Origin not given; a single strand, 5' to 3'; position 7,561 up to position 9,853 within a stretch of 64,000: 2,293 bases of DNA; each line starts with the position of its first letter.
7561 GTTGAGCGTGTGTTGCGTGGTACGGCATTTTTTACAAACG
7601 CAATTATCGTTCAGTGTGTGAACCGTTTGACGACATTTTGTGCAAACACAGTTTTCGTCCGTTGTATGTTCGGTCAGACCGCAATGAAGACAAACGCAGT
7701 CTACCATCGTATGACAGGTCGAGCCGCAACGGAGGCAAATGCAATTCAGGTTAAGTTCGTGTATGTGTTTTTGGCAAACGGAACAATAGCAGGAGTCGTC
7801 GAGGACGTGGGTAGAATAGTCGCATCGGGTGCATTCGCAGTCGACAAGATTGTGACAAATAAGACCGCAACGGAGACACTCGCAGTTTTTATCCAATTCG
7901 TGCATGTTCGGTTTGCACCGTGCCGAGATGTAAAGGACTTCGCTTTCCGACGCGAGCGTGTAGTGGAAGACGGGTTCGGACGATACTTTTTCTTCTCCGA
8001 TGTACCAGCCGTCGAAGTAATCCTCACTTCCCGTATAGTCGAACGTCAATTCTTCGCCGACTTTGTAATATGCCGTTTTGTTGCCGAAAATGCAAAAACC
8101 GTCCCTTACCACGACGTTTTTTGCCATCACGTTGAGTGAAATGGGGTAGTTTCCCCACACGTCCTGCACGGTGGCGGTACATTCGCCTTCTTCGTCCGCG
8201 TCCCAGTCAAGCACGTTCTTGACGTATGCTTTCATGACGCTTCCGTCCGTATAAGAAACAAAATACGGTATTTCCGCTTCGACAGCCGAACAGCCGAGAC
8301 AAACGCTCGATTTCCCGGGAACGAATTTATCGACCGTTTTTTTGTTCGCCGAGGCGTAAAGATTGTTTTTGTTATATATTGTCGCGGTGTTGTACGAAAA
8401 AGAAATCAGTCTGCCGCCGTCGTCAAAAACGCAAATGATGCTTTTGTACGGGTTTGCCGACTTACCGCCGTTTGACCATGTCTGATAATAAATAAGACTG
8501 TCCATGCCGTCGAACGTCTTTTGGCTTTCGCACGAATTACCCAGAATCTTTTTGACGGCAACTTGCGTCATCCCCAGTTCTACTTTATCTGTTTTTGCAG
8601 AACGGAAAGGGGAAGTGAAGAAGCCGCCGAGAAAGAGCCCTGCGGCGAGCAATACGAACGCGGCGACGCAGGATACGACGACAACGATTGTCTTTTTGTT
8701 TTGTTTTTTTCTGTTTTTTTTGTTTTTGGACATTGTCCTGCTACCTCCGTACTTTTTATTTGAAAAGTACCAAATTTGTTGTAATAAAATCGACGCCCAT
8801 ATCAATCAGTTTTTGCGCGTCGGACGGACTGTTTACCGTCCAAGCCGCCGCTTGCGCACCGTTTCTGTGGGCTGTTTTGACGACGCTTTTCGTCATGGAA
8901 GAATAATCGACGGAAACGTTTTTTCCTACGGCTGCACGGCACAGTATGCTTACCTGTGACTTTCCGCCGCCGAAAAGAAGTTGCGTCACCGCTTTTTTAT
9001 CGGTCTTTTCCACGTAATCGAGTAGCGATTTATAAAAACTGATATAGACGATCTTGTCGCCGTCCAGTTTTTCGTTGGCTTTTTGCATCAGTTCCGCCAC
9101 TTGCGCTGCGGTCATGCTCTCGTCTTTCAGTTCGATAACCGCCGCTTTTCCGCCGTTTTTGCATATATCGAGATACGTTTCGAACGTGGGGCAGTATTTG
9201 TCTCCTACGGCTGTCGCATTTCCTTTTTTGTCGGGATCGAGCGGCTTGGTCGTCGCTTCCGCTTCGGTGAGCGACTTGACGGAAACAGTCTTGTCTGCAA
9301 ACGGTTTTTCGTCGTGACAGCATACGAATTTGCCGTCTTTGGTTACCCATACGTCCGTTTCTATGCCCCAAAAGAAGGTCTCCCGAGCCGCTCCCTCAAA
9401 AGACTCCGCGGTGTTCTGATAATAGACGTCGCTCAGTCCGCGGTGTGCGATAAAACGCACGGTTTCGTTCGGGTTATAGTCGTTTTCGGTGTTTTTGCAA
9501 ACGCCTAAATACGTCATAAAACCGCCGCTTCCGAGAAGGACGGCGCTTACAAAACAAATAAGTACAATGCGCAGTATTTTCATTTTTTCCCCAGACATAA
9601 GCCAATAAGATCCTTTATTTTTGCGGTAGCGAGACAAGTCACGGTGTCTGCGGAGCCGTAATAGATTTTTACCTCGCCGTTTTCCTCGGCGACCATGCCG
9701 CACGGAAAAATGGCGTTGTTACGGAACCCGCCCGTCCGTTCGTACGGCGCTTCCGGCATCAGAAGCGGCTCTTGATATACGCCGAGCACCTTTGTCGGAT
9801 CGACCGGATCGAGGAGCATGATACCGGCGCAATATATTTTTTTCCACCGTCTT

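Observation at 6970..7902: Surface protein with ~20 tandem C-x-C-x2-C-x4-H units, a repeat I cannot assign to any described domain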

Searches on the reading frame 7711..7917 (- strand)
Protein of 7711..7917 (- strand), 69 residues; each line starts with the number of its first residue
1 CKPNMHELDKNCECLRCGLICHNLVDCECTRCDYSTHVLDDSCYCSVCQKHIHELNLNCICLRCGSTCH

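Call 43: predict_structure(alignment_id=A3)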
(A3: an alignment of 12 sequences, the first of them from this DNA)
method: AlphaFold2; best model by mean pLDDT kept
length: 69 residues; sequences in the alignment: 12
mean_pLDDT: 86.1   pTM: 0.56
mean pLDDT of the five models: 86.1, 85.1, 80.9, 62.0, 55.5
residues with pLDDT >= 90: 24; 70-90: 39; 50-70: 6; < 50: 0
segments of 3 or more residues with pLDDT < 50: none
pLDDT, mean of each block of 10 residues (from residue 1): 71 88 90 90 91 90 83
secondary structure, 60 per line:
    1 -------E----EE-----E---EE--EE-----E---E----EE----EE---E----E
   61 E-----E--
elements in order:

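Call 46: fold_search(model_id=the predicted structure, library=pdb)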
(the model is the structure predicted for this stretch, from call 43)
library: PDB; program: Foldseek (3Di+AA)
matches with E <= 10: 16; with E <= 0.001: 0
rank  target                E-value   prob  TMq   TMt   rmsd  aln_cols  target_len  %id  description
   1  7o4k_4                3.8e+00  0.02  0.24  0.09  10.5        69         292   20  Yeast TFIIH in the contracted state within the pre-initiation complex (released 2021-06-16)
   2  3gv4_A                3.8e+00  0.01  0.16  0.14   8.6        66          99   24  Crystal structure of human HDAC6 zinc finger domain and ubiquitin C-terminal peptide RLRGG (released 2009-04-28)
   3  7o4i_4                4.5e+00  0.01  0.22  0.09   9.6        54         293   22  Yeast RNA polymerase II transcription pre-initiation complex with initial transcription bubble (released 2021-06-16)
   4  4xgl                  5.3e+00  0.10  0.20  0.04   1.1        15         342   27  Structure of the nuclease subunit of human mitochondrial RNase P (MRPP3) at 1.8A (released 2015-05-13)
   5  8hku_L37E             5.3e+00  0.02  0.18  0.21   7.4        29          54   24  Cryo-EM Structures and Translocation Mechanism of Crenarchaeota Ribosome (released 2023-08-16)
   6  3phd_D                5.8e+00  0.01  0.17  0.14   7.2        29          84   34  Crystal structure of human HDAC6 in complex with ubiquitin (released 2011-02-23)
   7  3phd_A                5.8e+00  0.01  0.17  0.12   7.1        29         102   34  Crystal structure of human HDAC6 in complex with ubiquitin (released 2011-02-23)
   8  4xgm                  6.3e+00  0.09  0.20  0.04   1.1        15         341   27  Structure of the nuclease subunit of human mitochondrial RNase P (MRPP3) at 1.98A (released 2015-05-13)
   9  5diz_A                6.3e+00  0.02  0.18  0.03   5.4        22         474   18  Crystal Structure of nuclear proteinaceous RNase P 2 (PRORP2) from A. thaliana (released 2015-12-30)
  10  9qf6_Bd               6.3e+00  0.01  0.18  0.20   8.2        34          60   26  Structure of P. furiosus 70S ribosome in RsmB deleted strain (released 2025-11-05)
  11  5wbn                  6.3e+00  0.01  0.18  0.15   8.5        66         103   24  Crystal structure of fragment 3-(3-Benzyl-2-oxo-2H-[1,2,4]triazino[2,3-c]quinazolin-6-yl)propanoic acid bound in the ubi (released 2017-08-02)
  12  6bv6                  8.8e+00  0.07  0.19  0.03   1.1        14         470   36  Structure of proteinaceous RNase P 1 (PRORP1) from A. thaliana after 3-hour soak with juglone (released 2019-06-12)
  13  3phd_C                8.8e+00  0.01  0.17  0.14   7.0        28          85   36  Crystal structure of human HDAC6 in complex with ubiquitin (released 2011-02-23)
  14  5wpb                  8.8e+00  0.01  0.17  0.12   7.1        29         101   34  Crystal structure of fragment 3-(3-(pyridin-2-ylmethoxy)quinoxalin-2-yl)propanoic acid bound in the ubiquitin binding po (released 2017-08-23)
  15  1n0z_MODEL_1_A        9.5e+00  0.01  0.17  0.23   7.2        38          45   21  Solution structure of the first zinc-finger domain from ZNF265 (released 2003-07-22)
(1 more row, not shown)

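Call 70: fold_search(model_id=the predicted structure, library=viral)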
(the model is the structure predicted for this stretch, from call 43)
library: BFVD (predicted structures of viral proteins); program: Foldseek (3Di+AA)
matches with E <= 10: 60; with E <= 0.001: 0
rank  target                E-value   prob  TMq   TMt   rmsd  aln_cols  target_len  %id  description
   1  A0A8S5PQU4            1.4e-02  0.44  0.30  0.10   7.5        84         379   25  NOA36 protein [Podoviridae sp. ct8dV2]
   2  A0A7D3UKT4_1          1.1e+00  0.05  0.26  0.03  12.0        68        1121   19  (no name in the UniProt tables at hand)
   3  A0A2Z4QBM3            1.4e+00  0.07  0.24  0.20   8.7        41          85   20  (no name in the UniProt tables at hand)
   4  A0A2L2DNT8            2.0e+00  0.01  0.18  0.07  11.1        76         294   20  4Fe-4S ferredoxin-type domain-containing protein [Acanthamoeba polyphaga mimivirus]
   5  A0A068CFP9            2.6e+00  0.05  0.20  0.18  11.4        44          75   27  Uncharacterized protein [Listeria phage LMTA-148]
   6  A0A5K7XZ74            2.8e+00  0.14  0.23  0.01   2.0        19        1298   37  BA71V-M1249L homolog protein [Abalone asfa-like virus]
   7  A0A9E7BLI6            3.1e+00  0.04  0.19  0.11   5.8        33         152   24  (no name in the UniProt tables at hand)
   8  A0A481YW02            3.1e+00  0.01  0.18  0.05   9.3        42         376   26  Late transcription factor 3-like protein (Fragment) [Marseillevirus LCMAC103]
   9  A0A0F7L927            3.4e+00  0.02  0.17  0.12   7.1        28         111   32  Uncharacterized protein [uncultured marine virus]
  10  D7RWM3                3.4e+00  0.01  0.18  0.18   8.2        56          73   25  (no name in the UniProt tables at hand)
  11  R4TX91                3.4e+00  0.01  0.18  0.10   9.1        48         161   27  (no name in the UniProt tables at hand)
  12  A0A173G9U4            4.0e+00  0.08  0.21  0.20   2.0        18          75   17  Uncharacterized protein [Propionibacterium phage PFR2]
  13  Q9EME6                4.0e+00  0.04  0.21  0.04   5.1        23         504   39  AMV260 [Amsacta moorei entomopoxvirus]
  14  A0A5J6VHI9            4.0e+00  0.01  0.13  0.08   6.5        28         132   21  Translation initiation factor IF2/IF5 domain-containing protein [Megaviridae environmental sample]
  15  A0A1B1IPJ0            4.3e+00  0.03  0.23  0.14   2.7        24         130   25  (no name in the UniProt tables at hand)
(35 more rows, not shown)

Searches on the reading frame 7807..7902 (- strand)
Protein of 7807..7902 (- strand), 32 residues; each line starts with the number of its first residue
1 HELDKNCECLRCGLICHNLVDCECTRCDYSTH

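Call 20: search_protein_representatives(alignment_id=A1)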
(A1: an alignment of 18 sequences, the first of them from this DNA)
Query: 18 sequences, 32 profile positions. Proteins with E-value up to 0.001 (for the whole library): 179; up to 1e-10: 36; up to 1e-30: 2. The best 150 are listed.
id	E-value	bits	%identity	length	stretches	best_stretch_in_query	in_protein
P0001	1.2e-111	380.3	-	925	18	1-32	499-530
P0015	1.2e-59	214.0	-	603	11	1-32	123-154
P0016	1.8e-29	117.4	-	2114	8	4-32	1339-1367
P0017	1.0e-24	102.2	-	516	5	4-32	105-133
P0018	1.2e-24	102.0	-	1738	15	3-32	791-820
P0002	3.4e-23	97.3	-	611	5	2-32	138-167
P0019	1.8e-21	91.8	-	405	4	2-32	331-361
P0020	3.9e-21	90.7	-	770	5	1-32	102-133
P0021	9.5e-21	89.5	-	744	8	2-32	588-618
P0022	2.5e-19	85.0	-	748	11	4-32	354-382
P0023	3.3e-19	84.6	-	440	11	2-30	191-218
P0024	6.0e-19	83.7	-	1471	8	3-32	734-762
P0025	1.2e-18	82.7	-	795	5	4-32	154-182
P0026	3.5e-18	81.3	-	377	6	4-32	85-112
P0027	9.9e-18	79.8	-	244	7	5-30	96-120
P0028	1.2e-15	73.2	-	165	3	2-32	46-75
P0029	1.8e-15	72.6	-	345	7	4-29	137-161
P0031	2.9e-13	65.6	-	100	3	4-32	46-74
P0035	9.5e-13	63.9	-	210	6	5-32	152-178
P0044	2.4e-11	59.4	-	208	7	1-29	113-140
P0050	4.1e-10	55.5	-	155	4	4-32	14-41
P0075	7.8e-08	48.2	-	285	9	5-32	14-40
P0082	2.3e-07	46.7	-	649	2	1-32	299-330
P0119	1.1e-05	41.3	-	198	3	4-30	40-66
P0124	1.6e-05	40.8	-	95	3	4-32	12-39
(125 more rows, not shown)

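Call 23: search_protein_families(library=pfam, proteins=[P0015, P0016, P0017, P0018, P0019, P0020, P0026, P0028, P0023, P0029], max_evalue=0.01)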
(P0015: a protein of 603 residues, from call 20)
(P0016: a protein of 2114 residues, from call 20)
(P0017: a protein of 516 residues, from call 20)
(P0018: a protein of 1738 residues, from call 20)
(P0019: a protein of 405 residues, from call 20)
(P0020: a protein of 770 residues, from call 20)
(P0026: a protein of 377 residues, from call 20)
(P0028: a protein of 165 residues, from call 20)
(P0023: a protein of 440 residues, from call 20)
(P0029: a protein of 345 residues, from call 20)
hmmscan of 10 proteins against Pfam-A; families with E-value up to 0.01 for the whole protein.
P0015 (603 aa): 2 families
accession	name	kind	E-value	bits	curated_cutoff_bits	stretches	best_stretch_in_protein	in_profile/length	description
PF19789.6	DUF6273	-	6.5e-16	59.1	23.5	1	453-601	28-171/172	Domain of unknown function (DUF6273)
PF09479.16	Flg_new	-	4.8e-08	33.4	27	1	50-99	19-65/65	Listeria-Bacteroides repeat domain (List_Bact_rpt)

P0016 (2114 aa): 1 family
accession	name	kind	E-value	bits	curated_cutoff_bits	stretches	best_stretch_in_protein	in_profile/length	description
PF19789.6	DUF6273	-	1.2e-66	224.2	23.5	5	819-978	4-163/172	Domain of unknown function (DUF6273)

P0017 (516 aa): 3 families
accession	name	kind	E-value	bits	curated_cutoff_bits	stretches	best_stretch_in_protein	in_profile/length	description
PF18998.6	Flg_new_2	-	2.9e-15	56.5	23.6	1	29-97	2-70/73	Divergent InlB B-repeat domain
PF19789.6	DUF6273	-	0.00012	22.5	23.5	1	368-511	23-168/172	Domain of unknown function (DUF6273)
PF09479.16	Flg_new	-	0.0011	19.5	27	1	31-94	4-64/65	Listeria-Bacteroides repeat domain (List_Bact_rpt)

P0018 (1738 aa): 1 family
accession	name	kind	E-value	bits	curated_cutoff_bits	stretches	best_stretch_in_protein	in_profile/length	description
PF13306.12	LRR_5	-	5e-12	46.3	27.7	1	26-101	15-90/127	BspA type Leucine rich repeat region (6 copies)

P0019 (405 aa): 2 families
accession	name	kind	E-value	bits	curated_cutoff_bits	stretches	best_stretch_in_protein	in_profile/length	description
PF09479.16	Flg_new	-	2.4e-08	34.4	27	1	106-167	1-62/65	Listeria-Bacteroides repeat domain (List_Bact_rpt)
PF13306.12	LRR_5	-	5.1e-06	26.8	27.7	1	183-237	14-67/127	BspA type Leucine rich repeat region (6 copies)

P0020 (770 aa): 5 families
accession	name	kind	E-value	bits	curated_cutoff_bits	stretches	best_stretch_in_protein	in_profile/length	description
PF02369.22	Big_1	-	1.1e-07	32.3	34.9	1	444-493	18-71/93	Bacterial Ig-like domain (group 1)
PF09134.16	Invasin_D3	-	6.3e-05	23.8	33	1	445-487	22-66/98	Invasin, domain 3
PF17802.7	SpaA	-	0.00011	22.7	23.1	1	455-525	11-86/91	Prealbumin-like fold domain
PF13860.13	FlgD_ig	-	0.00058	20.2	27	0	624-670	16-60/79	FlgD Ig-like domain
PF19789.6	DUF6273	-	0.00093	19.5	23.5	1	295-330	31-65/172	Domain of unknown function (DUF6273)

P0026 (377 aa): 2 families
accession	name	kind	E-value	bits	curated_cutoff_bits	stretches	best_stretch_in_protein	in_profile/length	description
PF13306.12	LRR_5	-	6.4e-28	97.6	27.7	1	211-330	1-118/127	BspA type Leucine rich repeat region (6 copies)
PF13855.12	LRR_8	-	0.0051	17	27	0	233-275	13-56/61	Leucine rich repeat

P0028 (165 aa): 0 families

P0023 (440 aa): 0 families

P0029 (345 aa): 0 families

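Call 67: search_solved_structures(query=A1, max_evalue=10, show_alignments=3)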
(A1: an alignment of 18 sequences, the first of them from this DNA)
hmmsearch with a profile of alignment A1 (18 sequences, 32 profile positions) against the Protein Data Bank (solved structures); distinct sequences matched with E-value up to 10: 22.
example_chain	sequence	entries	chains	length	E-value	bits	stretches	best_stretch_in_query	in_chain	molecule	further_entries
2l4l_A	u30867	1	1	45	0.011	18.9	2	7-22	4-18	HIV-1 nucleocapsid protein NCp7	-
1bj6_A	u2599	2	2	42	0.012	18.8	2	7-22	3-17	NUCLEOCAPSID PROTEIN 7 | GAG POLYPROTEIN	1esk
2exf_A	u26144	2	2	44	0.014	18.6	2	7-22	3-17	Nucleocapsid protein* (NC*) | HIV-1 nucleocapsid protein NCp7(12-55)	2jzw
5i1r_A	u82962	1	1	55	0.028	17.6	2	8-22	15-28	Nucleocapsid protein p7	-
1a1t_A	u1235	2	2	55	0.055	16.6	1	8-22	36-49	NUCLEOCAPSID PROTEIN | HIV-1 NUCLEOCAPSID PROTEIN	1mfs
2m3z_A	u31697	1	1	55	0.055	16.6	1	8-22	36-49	NUCLEOCAPSID PROTEIN P7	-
1q3y_A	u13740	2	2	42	0.058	16.6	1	8-22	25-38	GAG protein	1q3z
1aaf_A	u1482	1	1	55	0.059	16.5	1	8-22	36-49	HIV-1 NUCLEOCAPSID PROTEIN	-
1f6u_A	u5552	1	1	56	0.059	16.5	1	8-22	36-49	HIV-1 NUCLEOCAPSID PROTEIN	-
2ec7_A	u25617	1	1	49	0.066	16.4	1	8-22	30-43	Gag polyprotein (Pr55Gag)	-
5sbg_C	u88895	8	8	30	0.22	14.7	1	7-30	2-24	METP, miniaturized rubredoxin | METP ARTIFICIAL PROTEIN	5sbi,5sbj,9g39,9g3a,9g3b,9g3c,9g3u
2a51_A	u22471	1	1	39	0.25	14.5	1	8-22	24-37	nucleocapsid protein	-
2lvr_A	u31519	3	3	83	0.98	12.6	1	15-29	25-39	Zinc finger and BTB domain-containing protein 17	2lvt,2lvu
6rwg_A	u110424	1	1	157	1.1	12.5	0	8-22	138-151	Gag polyprotein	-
3jbn_Af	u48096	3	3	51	1.2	12.4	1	7-30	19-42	60S ribosomal protein eL40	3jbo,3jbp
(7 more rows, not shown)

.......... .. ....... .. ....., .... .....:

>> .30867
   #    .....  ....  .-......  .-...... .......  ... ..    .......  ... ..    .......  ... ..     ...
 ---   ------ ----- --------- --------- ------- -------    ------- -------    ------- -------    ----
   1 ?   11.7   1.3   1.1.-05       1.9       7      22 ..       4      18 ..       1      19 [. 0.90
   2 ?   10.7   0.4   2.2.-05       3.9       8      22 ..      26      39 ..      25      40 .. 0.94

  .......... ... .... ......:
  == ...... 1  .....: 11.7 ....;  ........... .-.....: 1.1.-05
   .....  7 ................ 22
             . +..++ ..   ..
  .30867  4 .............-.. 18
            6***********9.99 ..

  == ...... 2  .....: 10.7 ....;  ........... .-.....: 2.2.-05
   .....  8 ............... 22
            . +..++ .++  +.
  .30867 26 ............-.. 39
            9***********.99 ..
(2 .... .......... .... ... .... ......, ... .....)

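Call 69: search_protein_families(library=pfam, proteins=[P0028, P0035], max_evalue=10)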
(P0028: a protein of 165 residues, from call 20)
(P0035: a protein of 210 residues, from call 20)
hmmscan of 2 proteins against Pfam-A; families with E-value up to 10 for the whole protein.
P0028 (165 aa): 2 families
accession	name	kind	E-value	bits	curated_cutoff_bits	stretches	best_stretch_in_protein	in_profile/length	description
PF18912.6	DZR_2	-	0.012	15.9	27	3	44-88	5-45/56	Double zinc ribbon domain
PF00130.28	C1_1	-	0.17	12.2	26.5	1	19-43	13-39/53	Phorbol esters/diacylglycerol binding domain (C1 domain)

P0035 (210 aa): 0 families

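Call 75: list_cluster_members(proteins=[P0082, P0019, P0026, P0031, P0035, P0044, P0050, P0075, P0119, P0124])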
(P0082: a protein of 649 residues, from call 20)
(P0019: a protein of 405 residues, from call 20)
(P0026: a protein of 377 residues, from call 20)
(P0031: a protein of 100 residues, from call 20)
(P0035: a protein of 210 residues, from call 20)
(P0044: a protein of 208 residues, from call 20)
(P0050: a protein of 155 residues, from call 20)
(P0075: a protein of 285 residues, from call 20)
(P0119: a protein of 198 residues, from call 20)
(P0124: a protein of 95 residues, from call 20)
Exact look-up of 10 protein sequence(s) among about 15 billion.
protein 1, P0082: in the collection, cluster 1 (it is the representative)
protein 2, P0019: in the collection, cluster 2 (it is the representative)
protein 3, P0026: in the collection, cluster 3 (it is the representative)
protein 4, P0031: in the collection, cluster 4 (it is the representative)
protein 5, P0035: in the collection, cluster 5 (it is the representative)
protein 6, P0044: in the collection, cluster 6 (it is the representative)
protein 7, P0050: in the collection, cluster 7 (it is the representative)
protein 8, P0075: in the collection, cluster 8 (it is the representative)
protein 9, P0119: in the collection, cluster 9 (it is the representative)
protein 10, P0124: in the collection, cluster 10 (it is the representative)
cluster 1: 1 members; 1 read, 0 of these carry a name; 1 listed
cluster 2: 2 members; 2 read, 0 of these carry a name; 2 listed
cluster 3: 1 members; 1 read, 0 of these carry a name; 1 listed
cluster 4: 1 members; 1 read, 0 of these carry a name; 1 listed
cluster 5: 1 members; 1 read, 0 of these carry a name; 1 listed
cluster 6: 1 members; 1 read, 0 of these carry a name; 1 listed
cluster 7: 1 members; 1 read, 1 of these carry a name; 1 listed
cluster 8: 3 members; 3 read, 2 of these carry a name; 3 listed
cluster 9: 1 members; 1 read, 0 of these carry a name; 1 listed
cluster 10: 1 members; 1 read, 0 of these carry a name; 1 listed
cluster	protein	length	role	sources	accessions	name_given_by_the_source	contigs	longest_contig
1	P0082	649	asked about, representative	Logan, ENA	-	-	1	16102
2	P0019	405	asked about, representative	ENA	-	-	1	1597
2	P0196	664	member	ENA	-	-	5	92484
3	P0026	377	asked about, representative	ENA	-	-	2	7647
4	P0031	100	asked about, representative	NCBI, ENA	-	-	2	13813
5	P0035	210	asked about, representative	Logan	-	-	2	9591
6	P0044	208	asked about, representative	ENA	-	-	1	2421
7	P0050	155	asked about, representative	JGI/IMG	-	hypothetical protein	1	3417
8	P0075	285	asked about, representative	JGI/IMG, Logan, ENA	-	hypothetical protein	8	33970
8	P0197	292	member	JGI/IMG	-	hypothetical protein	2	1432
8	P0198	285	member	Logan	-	-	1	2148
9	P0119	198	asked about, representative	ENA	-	-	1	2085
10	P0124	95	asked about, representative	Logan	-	-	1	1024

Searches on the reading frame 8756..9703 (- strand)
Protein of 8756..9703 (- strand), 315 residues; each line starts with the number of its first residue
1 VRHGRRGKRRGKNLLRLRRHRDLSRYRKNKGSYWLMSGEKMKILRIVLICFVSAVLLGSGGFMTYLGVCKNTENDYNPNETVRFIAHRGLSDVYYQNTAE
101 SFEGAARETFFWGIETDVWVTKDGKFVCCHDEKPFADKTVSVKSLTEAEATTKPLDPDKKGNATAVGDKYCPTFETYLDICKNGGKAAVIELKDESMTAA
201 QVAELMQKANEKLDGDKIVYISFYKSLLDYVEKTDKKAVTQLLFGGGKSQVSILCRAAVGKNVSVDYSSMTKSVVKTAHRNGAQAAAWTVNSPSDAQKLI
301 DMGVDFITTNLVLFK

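Call 39: search_protein_families(library=pfam, proteins=[window:8756-9703:-], max_evalue=0.00001)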
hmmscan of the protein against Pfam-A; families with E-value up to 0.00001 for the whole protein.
window:8756-9703:- (315 aa): 1 family
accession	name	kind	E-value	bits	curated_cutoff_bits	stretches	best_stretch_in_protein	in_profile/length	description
PF03009.23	GDPD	-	3.4e-27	96.5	23.6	1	87-310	1-240/244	Glycerophosphoryl diester phosphodiesterase family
